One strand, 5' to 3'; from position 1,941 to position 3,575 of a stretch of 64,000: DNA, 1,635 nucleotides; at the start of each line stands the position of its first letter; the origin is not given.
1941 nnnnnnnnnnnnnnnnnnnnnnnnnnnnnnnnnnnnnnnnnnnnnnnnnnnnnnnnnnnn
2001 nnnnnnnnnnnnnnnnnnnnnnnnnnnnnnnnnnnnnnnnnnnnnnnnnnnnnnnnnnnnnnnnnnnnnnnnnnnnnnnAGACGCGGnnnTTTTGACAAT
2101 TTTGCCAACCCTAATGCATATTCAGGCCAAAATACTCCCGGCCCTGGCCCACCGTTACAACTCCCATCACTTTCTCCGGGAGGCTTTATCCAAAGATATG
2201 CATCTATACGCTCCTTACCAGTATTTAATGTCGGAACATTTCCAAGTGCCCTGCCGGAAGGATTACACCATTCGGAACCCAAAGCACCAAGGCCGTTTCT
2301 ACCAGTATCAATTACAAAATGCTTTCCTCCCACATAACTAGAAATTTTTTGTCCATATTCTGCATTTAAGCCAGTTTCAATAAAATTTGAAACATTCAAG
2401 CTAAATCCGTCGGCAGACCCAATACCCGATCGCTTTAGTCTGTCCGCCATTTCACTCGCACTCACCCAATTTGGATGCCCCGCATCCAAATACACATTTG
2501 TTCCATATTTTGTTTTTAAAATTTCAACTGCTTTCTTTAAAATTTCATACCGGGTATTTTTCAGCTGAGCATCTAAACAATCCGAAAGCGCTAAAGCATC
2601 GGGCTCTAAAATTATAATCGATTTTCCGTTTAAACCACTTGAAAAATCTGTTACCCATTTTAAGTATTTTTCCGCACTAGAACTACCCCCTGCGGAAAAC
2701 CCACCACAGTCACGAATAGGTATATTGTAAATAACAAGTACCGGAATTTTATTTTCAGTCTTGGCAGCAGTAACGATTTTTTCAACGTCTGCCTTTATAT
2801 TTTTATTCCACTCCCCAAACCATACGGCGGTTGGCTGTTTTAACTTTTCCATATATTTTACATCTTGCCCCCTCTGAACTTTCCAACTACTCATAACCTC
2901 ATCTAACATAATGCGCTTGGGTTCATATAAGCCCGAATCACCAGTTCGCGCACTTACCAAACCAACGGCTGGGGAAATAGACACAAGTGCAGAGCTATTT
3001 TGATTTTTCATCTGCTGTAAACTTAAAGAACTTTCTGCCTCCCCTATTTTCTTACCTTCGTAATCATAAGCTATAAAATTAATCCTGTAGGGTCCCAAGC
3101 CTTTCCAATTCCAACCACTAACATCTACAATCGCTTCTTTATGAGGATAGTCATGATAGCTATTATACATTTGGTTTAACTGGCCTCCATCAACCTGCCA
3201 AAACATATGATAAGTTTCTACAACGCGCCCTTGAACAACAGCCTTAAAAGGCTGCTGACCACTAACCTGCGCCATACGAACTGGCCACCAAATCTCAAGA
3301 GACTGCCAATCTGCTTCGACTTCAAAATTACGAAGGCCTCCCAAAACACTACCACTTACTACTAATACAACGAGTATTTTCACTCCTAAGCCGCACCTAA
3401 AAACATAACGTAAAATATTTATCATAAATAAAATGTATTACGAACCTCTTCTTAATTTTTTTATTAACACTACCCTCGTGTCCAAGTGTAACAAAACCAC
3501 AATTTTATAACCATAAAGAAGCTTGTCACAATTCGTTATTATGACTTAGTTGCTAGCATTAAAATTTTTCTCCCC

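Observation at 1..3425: Glycan locus: processive GT2 (partial), GT39/ArnT-like transferase and a secreted GH6 hydrolase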

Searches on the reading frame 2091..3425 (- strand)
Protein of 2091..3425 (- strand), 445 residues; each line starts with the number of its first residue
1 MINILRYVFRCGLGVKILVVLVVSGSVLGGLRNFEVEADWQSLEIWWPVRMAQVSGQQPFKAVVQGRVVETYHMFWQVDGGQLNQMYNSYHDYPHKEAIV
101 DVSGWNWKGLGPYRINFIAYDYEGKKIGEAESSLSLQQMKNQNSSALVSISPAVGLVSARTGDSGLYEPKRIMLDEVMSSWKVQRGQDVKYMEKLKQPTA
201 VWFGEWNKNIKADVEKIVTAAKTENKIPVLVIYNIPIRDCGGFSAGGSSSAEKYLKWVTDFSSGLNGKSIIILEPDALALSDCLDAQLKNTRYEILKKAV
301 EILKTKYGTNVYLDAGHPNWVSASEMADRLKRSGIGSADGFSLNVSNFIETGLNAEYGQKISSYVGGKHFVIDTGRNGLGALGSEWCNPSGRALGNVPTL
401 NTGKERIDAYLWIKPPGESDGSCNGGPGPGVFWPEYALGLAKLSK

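Call 4: search_protein_families(library=pfam, proteins=[window:2091-3425:-], max_evalue=0.1)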
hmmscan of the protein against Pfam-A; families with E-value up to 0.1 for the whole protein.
window:2091-3425:- (445 aa): 1 family
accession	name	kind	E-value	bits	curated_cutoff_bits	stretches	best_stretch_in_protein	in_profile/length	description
PF01341.22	Glyco_hydro_6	-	4.7e-59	201.1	27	1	187-425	13-299/305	Glycosyl hydrolases family 6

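Call 7: search_solved_structures(query=window:2091-3425:-, show_alignments=2)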
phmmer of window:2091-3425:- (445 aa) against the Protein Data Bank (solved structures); distinct sequences matched with E-value up to 0.001: 46.
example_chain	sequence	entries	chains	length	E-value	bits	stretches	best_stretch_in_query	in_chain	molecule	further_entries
1up0_A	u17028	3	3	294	2.4e-63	217.8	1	210-441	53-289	PUTATIVE CELLULASE CEL6 | CELA1 PROTEIN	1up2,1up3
1uoz_A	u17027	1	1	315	2.8e-63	217.5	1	210-441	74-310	PUTATIVE CELLULASE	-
6fao_A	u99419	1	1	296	2e-52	181.8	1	198-441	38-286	Glycoside hydrolase family 6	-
1tml_A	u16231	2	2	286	2.3e-52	181.6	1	197-439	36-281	ENDO-1,4-BETA-D-GLUCANASE | ENDOGLUCANASE E-2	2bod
2boe_X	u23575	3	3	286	4.1e-51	177.5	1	197-439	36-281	ENDOGLUCANASE E-2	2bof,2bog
3rpt_X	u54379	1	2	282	1.6e-35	126.1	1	197-442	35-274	Endoglucanase E-2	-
3ru8_X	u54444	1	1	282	1.1e-34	123.2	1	197-442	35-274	Epitope Scaffold 2bodx43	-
5jx5_A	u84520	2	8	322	2.9e-29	105.4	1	192-427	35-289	Glucanase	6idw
1dys_A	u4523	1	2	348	2.2e-18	69.6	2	369-440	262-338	ENDOGLUCANASE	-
4a05_A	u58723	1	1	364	5.7e-18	68.2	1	229-424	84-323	CELLOBIOHYDROLASE FAMILY 6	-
4i5u_A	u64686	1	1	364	1.5e-17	66.8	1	367-435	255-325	Chimeric cel6A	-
4i5r_A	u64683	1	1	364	1.8e-17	66.6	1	214-425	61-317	Chimeric cel6A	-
8wx6_A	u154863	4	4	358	1e-16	64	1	369-426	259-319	Glucanase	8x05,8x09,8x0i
8wwt_A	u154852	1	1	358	1.1e-16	63.9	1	369-426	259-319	Glucanase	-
8wy2_A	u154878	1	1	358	1.2e-16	63.8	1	369-426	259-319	Glucanase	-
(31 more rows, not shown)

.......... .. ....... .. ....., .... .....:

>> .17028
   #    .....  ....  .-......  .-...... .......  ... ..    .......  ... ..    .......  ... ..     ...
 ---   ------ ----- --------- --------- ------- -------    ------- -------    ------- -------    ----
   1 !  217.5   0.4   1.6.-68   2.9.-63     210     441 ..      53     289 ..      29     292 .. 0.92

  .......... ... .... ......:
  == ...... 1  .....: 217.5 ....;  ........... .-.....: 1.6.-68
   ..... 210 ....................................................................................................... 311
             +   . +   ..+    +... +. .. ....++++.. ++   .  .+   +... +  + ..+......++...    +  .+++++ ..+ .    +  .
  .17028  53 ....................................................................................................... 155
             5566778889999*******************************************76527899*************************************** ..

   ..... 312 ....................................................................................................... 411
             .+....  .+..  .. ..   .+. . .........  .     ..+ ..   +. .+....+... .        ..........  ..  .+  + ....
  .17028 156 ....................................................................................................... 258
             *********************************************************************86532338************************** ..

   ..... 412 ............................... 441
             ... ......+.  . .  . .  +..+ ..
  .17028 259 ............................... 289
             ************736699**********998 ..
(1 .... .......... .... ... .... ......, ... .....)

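Call 10: find_homologous_proteins(query=window:2091-3425:-)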
Query window:2091-3425:- (445 aa): 6477 proteins with E <= 0.001 among 8000 candidates; the best 120 are listed.
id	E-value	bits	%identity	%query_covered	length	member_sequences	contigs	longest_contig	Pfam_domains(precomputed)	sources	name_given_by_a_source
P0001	0.0e+0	1023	100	100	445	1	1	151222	PF01341.24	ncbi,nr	ncbi:MAG: glycoside hydrolase family 6 protein [Candidatus Doudnabacteria bacterium]|nr:glycoside hy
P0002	1.7e-169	583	56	97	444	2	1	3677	PF01341.24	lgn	-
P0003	4.8e-158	545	47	95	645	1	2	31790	PF01341.24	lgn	-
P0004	5.5e-156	538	46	90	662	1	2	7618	PF01341.24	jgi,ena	-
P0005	3.8e-153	529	46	90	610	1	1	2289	PF01341.24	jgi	jgi:endoglucanase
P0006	5.5e-153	528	47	90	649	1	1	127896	PF01341.24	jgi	jgi:endoglucanase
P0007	8.5e-153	528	45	90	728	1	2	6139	PF01341.24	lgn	-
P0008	4.0e-152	525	47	91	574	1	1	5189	PF01341.24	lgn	-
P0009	1.3e-151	524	48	90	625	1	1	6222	PF01341.24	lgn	-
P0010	1.9e-151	523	44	91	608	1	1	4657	PF01341.24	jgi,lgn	-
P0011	2.6e-151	523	47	90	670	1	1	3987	PF01341.24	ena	-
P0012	4.5e-151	522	43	89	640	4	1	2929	PF01341.24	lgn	-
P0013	9.4e-151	521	47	90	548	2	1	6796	PF01341.24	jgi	jgi:endoglucanase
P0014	6.3e-150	518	46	91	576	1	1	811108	PF01341.24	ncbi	-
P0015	3.8e-149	516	47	90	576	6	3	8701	PF01341.24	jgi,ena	-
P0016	7.8e-149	515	48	90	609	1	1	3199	PF01341.24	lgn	-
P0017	1.3e-148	514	47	90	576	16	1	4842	PF01341.24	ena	-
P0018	1.4e-148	514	47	90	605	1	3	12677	PF01341.24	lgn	-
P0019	1.6e-148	513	46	90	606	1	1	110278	PF01341.24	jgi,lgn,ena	-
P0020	3.8e-148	512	49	90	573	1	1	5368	PF01341.24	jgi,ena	-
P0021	6.6e-148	511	48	91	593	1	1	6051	PF01341.24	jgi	jgi:endoglucanase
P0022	7.0e-148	511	47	90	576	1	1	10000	PF01341.24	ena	-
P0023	2.0e-147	510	45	90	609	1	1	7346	PF01341.24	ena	-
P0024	2.2e-147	510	46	90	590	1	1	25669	PF01341.24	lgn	-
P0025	6.5e-147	508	45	90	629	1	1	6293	PF01341.24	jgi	jgi:endoglucanase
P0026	8.5e-147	508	44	91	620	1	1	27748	PF01341.24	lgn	-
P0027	1.1e-146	507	46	91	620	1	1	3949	PF01341.24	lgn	-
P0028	2.0e-146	507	49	90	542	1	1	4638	PF01341.24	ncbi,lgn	-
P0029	2.0e-146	507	48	90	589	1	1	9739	PF01341.24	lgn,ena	-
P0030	2.5e-146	506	43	92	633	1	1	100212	PF01341.24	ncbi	-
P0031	1.7e-145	503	46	90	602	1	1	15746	PF01341.24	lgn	-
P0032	1.9e-145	503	45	90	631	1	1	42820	PF01341.24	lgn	-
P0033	2.4e-145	503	46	90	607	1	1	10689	PF01341.24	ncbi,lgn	ncbi:MAG: glycoside hydrolase family 6 protein [Minisyncoccia bacterium]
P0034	4.4e-145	502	47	90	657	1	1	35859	PF01341.24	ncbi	-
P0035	4.7e-145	502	43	90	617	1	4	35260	PF01341.24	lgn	-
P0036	4.8e-145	502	46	90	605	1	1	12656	PF01341.24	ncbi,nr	ncbi:glycoside hydrolase family 6 protein [Candidatus Parcubacteria bacterium]|nr:glycoside hydrolas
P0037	8.9e-145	501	46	91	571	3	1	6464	PF01341.24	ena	-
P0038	9.8e-145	501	42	90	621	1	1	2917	PF01341.24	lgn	-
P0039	1.1e-144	501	46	90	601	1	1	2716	PF01341.24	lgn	-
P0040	4.8e-144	499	43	90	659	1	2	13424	PF01341.24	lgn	-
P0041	4.9e-144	499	47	90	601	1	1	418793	PF01341.24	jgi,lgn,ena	-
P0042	5.8e-144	498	47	90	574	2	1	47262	PF01341.24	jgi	-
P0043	1.0e-143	498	54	56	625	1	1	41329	PF05887.17,PF01341.24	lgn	-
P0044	1.0e-143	498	46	90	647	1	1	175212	PF01341.24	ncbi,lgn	-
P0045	1.4e-143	497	45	90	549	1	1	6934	PF01341.24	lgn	-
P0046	1.6e-143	497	41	91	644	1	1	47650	PF01341.24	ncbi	-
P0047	2.3e-143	496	46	89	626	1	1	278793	PF01341.24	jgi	jgi:endoglucanase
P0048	3.3e-143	496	45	89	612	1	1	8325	PF01341.24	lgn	-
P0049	4.1e-143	496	46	89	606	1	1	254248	PF01341.24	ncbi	-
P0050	4.3e-143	496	48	90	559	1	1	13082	PF01341.24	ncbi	-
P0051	6.1e-143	495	44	90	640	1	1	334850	PF01341.24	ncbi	-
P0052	6.6e-143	495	48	90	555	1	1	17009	PF01341.24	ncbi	-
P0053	7.6e-143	495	47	91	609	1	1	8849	PF01341.24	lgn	-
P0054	1.1e-142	494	46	89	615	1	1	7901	PF01341.24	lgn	-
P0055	1.2e-142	494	44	90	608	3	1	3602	PF01341.24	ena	-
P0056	4.9e-142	492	42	91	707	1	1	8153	PF01341.24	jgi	jgi:endoglucanase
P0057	4.9e-142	492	42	90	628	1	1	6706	PF01341.24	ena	-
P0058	6.2e-142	492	45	90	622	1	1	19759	PF01341.24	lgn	-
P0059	8.0e-142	491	49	90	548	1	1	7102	PF01341.24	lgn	-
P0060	8.8e-142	491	55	59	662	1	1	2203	PF01341.24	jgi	jgi:endoglucanase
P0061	1.5e-141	490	45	91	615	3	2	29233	PF01341.24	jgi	-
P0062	1.6e-141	490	43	90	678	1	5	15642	PF01341.24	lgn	-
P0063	1.7e-141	490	47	91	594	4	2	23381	PF01341.24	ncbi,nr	ncbi:MAG: glycoside hydrolase family 6 protein [Patescibacteria group bacterium]|nr:glycoside hydrol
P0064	1.9e-141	490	45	91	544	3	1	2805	PF01341.24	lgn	-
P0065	3.8e-141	489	47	89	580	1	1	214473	PF01341.24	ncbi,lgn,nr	ncbi:MAG: glycoside hydrolase family 6 protein [Candidatus Taylorbacteria bacterium]|nr:glycoside hy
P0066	4.3e-141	489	44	97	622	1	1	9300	PF01341.24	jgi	jgi:endoglucanase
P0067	4.6e-141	489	46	90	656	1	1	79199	PF01341.24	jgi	jgi:endoglucanase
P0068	6.4e-141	488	43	90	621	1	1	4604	PF01341.24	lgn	-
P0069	1.1e-140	488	44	90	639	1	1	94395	PF01341.24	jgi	jgi:endoglucanase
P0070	1.7e-140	487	45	90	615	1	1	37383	PF01341.24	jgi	jgi:endoglucanase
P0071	2.4e-140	487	41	91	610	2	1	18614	PF01341.24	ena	-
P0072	2.9e-140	486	44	91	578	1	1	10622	PF01341.24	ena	-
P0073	5.1e-140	485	43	90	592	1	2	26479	PF01341.24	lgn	-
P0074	5.6e-140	485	45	91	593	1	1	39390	PF01341.24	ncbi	-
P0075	7.0e-140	485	45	90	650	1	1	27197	PF01341.24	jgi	jgi:endoglucanase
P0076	7.2e-140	485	47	90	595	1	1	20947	PF01341.24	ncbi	-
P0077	1.2e-139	484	47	89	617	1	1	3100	PF01341.24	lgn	-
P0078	1.4e-139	484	50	98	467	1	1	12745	PF01341.24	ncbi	-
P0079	1.7e-139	484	45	89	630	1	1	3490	PF01341.24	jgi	jgi:endoglucanase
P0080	2.6e-139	483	44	92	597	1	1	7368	PF01341.24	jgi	jgi:endoglucanase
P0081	3.2e-139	483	45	90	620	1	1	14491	PF01341.24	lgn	-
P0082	3.3e-139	483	41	90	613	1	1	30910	PF01341.24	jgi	jgi:endoglucanase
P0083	3.7e-139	483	45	90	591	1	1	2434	PF01341.24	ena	-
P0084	4.1e-139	482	46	90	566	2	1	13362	PF01341.24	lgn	-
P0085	1.0e-138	481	45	90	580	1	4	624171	PF01341.24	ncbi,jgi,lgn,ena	-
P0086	1.3e-138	481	45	91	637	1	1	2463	PF01341.24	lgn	-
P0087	1.9e-138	480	46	91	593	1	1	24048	PF01341.24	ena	-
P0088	2.0e-138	480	51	62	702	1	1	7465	PF01341.24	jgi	jgi:endoglucanase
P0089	2.2e-138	480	43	90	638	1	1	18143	PF01341.24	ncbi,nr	ncbi:MAG: hypothetical protein JWO43_387 [Candidatus Adlerbacteria bacterium]|nr:hypothetical protei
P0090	4.6e-138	479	44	90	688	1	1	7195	PF01341.24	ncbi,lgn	-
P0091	4.8e-138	479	44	91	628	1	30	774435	PF01341.24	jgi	jgi:endoglucanase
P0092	1.6e-137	477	46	91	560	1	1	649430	PF01341.24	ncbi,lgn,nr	ncbi:MAG: glycoside hydrolase family 6 protein [bacterium]|nr:glycoside hydrolase family 6 protein [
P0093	3.9e-137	476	43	90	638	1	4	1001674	PF01341.24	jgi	jgi:endoglucanase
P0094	5.1e-137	476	45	90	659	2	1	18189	PF01341.24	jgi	jgi:endoglucanase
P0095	1.1e-136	474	44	90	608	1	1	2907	PF01341.24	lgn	-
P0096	1.3e-136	474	50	91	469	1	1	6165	PF01341.24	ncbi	-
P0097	2.9e-136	473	43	90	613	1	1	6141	PF01341.24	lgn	-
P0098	3.8e-136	473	45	90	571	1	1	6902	PF01341.24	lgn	-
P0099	4.1e-136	473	47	90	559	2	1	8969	PF01341.24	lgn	-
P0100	1.1e-135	471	45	91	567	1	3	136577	PF01341.24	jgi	jgi:endoglucanase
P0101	1.3e-135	471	43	90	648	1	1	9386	PF01341.24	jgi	jgi:endoglucanase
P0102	1.6e-135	471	44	90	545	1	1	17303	PF01341.24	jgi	jgi:endoglucanase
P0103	1.6e-135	471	45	91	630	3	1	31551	PF01341.24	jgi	jgi:endoglucanase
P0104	1.6e-135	471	45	90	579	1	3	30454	PF01341.24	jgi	jgi:endoglucanase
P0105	1.9e-135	470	42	90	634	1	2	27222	PF01341.24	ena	-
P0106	3.0e-135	470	44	91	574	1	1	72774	PF01341.24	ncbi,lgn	-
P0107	5.2e-135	469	42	94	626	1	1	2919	PF01341.24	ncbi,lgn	-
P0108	9.9e-135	468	43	94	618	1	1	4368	PF01341.24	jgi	jgi:endoglucanase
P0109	1.1e-134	468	44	91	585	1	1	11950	PF01341.24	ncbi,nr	ncbi:MAG TPA: glycoside hydrolase family 6 protein [Candidatus Paceibacterota bacterium]|nr:glycosid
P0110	1.4e-134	468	49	98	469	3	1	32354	PF01341.24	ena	-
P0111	2.1e-134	467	42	90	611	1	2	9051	PF01341.24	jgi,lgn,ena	-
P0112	3.5e-134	466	50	91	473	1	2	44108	PF01341.24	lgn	-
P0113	5.8e-134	465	44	89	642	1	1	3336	PF01341.24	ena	-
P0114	1.1e-133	465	45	90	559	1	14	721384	PF01341.24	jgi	jgi:endoglucanase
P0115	2.4e-133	463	42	89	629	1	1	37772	PF01341.24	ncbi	-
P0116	3.3e-133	463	45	90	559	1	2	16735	PF01341.24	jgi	jgi:endoglucanase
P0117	3.9e-133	463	45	91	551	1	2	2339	PF01341.24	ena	-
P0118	6.2e-133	462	45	90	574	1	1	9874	PF01341.24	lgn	-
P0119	2.3e-132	460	40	90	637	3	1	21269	PF01341.24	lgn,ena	-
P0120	3.2e-132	460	43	90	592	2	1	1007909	PF01341.24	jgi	jgi:endoglucanase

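Call 11: find_encoding_contigs(protein=P0001, flank=10000, max_places=4)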
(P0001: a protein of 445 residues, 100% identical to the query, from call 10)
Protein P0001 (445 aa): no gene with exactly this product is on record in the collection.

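Call 16: find_related_loci(query=A1, collection=genome_contigs, flank=10000)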
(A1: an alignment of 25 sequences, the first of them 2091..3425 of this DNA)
Query A1 (445 aa) in genome_contigs; peptide patterns used: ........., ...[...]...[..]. (x = any residue, [..] = any of these).
600 stretches matched a pattern (row limit reached: there are more); 597 encode a relative of the query (tblastn E <= 1e-3); the best 80 are kept; 80 distinct loci.
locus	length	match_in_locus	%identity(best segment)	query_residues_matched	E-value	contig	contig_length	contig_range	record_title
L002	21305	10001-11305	58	13-445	2e-177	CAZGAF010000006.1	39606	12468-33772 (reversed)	MAG TPA_asm: uncultured Candidatus Saccharibacteria bacterium isolate SRP170004_co1_518 genome assembly, contig: NODE_13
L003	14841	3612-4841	50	38-442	4e-130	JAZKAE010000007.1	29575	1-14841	MAG: Patescibacteria group bacterium isolate ADI_H3L2_1_122_18_3-bin007_1 ADIH3L21_B007_1_000000000007, whole genome sho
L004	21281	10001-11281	47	42-444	4e-128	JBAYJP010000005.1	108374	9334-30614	MAG: Candidatus Magasanikiibacteriota bacterium isolate SO_2016_GW1_59 scaffold00417_OW334_2016, whole genome shotgun se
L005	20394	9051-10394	44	7-442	7e-124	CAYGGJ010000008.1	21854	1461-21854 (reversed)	MAG TPA_asm: uncultured Gammaproteobacteria bacterium isolate ERP113451_co1_192 genome assembly, contig: NODE_2733_lengt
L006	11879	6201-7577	46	17-442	2e-121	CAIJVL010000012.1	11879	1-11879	Candidatus Adlerbacteria bacterium isolate T7-022_bin-222 genome assembly, contig: bin-222:12/69, whole genome shotgun s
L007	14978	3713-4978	47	16-441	1e-120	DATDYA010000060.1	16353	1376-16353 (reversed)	MAG TPA_asm: Patescibacteria group bacterium isolate SMAG_U8153 k141_2376284, whole genome shotgun sequence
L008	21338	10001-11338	46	22-441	1e-116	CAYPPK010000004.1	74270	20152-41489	MAG TPA_asm: uncultured Candidatus Saccharibacteria bacterium isolate binchicken_co251_1000 genome assembly, contig: NOD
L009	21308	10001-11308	44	3-441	2e-115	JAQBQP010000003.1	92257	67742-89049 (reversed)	MAG: Candidatus Doudnabacteria bacterium isolate RYN_376 scaffold_342663, whole genome shotgun sequence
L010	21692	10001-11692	47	15-442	6e-114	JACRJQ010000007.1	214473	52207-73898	MAG: Candidatus Taylorbacteria bacterium isolate NC_groundwater_1833_Pr3_B-0.1um_56_22 SR-2_scaffold_141_3025606, whole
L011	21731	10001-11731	47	41-442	1e-112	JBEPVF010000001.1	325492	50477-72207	MAG: Candidatus Peribacteria bacterium isolate 22E.rosella_refined.299 NODE_12_length_325492_cov_14.964571, whole genome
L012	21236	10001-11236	44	42-442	2e-111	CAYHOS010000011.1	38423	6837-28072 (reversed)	MAG TPA_asm: uncultured Candidatus Peribacteria bacterium isolate ERP119705_co14_291 genome assembly, contig: NODE_695_l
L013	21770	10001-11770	45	13-442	1e-108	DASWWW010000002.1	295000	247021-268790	MAG TPA_asm: Candidatus Paceibacterota bacterium isolate SMAG_U3666 k141_606156, whole genome shotgun sequence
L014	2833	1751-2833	47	41-395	2e-110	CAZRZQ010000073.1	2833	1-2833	MAG TPA_asm: uncultured Gammaproteobacteria bacterium isolate SRP062349_co1_291 genome assembly, contig: NODE_18960_leng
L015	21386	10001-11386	42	12-442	2e-105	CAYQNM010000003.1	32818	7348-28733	MAG TPA_asm: uncultured Candidatus Saccharibacteria bacterium isolate SRP193066_co2_106 genome assembly, contig: NODE_68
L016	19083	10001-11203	44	42-441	2e-103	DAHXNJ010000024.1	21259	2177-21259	MAG TPA_asm: Candidatus Saccharibacteria bacterium isolate clean1782 k141_321816, whole genome shotgun sequence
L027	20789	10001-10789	53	180-442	1e-88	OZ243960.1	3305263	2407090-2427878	MAG: Rubrobacteraceae bacterium isolate 6d3ed29e-e20b-42c7-a023-2236d73a9153 genome assembly, chromosome: 1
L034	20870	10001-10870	51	152-442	3e-86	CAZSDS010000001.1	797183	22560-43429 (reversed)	MAG TPA_asm: uncultured Candidatus Saccharibacteria bacterium isolate SRP144015_co1_51 genome assembly, contig: NODE_1_l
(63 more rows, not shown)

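Call 20: search_protein_families(library=pfam, proteins=[L002:12886-14436:-, L002:14445-15644:-, L002:11354-12877:-], max_evalue=0.01)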
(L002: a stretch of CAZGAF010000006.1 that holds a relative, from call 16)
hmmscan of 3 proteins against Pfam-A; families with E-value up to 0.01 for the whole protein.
L002:12886-14436:- (517 aa): 5 families
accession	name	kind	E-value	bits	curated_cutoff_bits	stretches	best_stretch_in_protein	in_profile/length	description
PF13641.12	Glyco_tranf_2_3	-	6.6e-29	102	27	1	94-320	1-230/230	Glycosyltransferase like family 2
PF13632.12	Glyco_trans_2_3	-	3.1e-23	83.1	27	1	181-392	2-193/198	Glycosyl transferase family group 2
PF03552.20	Cellulose_synt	-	3.3e-17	62.8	24.7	1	272-400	420-558/722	Cellulose synthase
PF00535.33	Glycos_transf_2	-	1.3e-16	61.4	23.3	1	98-263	2-164/168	Glycosyl transferase family 2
PF13506.12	Glyco_transf_21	-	1.2e-13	51.4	21.7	1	162-319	15-174/174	Glycosyl transferase family 21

L002:14445-15644:- (400 aa): 1 family
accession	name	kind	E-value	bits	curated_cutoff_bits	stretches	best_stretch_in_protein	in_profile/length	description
PF01270.23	Glyco_hydro_8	-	2.6e-47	161.9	24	1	33-319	14-282/341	Glycosyl hydrolases family 8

L002:11354-12877:- (508 aa): 1 family
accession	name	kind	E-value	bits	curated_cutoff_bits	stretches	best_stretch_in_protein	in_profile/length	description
PF13231.12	PMT_2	-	1.1e-06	29.4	26.1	1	70-231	2-157/160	Dolichyl-phosphate-mannose-protein mannosyltransferase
